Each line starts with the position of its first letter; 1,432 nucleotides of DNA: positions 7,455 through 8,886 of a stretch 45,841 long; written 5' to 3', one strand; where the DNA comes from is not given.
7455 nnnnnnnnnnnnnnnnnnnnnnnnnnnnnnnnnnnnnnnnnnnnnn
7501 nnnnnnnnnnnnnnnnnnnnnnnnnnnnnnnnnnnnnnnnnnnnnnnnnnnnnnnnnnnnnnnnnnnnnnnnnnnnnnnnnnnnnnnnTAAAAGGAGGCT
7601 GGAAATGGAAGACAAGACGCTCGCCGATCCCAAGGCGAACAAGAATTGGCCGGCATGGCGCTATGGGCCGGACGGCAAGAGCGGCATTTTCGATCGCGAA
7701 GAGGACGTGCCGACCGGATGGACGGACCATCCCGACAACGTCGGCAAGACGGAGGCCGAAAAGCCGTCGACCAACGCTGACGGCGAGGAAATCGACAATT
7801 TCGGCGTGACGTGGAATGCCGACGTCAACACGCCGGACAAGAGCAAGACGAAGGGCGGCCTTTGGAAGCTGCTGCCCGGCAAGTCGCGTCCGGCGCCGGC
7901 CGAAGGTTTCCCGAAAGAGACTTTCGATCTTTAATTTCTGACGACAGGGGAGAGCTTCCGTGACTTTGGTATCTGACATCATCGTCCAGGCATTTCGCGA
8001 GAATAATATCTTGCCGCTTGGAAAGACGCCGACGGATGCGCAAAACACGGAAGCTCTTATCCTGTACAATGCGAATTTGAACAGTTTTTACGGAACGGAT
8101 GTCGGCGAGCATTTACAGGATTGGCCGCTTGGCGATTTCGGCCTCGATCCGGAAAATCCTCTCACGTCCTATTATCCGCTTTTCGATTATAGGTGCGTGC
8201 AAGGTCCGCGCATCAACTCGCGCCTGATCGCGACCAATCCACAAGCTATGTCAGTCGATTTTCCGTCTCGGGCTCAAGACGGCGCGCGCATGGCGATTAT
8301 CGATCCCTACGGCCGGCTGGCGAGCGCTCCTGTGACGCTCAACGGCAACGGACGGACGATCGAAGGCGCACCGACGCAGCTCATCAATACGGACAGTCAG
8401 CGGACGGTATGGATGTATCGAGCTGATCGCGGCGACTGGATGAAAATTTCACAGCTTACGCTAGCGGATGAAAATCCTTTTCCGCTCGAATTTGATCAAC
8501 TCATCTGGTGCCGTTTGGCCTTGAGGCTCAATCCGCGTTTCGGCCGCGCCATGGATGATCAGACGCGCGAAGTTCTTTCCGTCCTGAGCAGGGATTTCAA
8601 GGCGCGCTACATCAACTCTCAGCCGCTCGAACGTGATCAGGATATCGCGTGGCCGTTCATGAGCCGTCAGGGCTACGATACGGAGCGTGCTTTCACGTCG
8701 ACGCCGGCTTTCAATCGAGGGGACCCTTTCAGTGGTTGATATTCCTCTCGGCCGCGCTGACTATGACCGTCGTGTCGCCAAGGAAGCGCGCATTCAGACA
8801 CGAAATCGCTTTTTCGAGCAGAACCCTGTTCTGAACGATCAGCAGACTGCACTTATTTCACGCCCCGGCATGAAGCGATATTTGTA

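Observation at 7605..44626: Ten phage proteins share the same C-terminal tail, [E/x]-[F/Y]-D-L-COOH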

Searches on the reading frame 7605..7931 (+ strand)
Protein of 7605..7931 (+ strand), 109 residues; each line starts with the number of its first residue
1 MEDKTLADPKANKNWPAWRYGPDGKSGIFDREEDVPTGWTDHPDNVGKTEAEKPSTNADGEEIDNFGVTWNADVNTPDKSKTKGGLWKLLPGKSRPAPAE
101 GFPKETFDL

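Call 7: search_protein_families(library=pfam, proteins=[window:7605-7931:+], max_evalue=0.01)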
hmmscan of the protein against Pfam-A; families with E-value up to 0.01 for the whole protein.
window:7605-7931:+ (109 aa): 0 families

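Call 8: search_protein_families(library=phrogs, proteins=[window:7605-7931:+], max_evalue=0.01)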
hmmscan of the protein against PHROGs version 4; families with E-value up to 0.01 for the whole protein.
window:7605-7931:+ (109 aa): 1 family
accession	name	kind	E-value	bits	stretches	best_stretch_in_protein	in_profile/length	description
phrog_29341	-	unknown function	9.7e-05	23.2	1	52-93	37-78/247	-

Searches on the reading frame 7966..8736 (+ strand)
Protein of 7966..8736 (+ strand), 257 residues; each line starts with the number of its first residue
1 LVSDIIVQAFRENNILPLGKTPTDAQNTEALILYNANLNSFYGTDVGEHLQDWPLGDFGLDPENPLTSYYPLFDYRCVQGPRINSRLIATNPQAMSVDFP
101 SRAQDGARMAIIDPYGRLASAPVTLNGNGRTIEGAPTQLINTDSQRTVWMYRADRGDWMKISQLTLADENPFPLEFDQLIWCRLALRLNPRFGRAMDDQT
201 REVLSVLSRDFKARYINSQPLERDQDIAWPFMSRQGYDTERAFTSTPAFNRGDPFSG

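Call 12: search_protein_families(library=pfam, proteins=[window:7966-8736:+], max_evalue=0.01)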
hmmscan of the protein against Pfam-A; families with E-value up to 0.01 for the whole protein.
window:7966-8736:+ (257 aa): 0 families
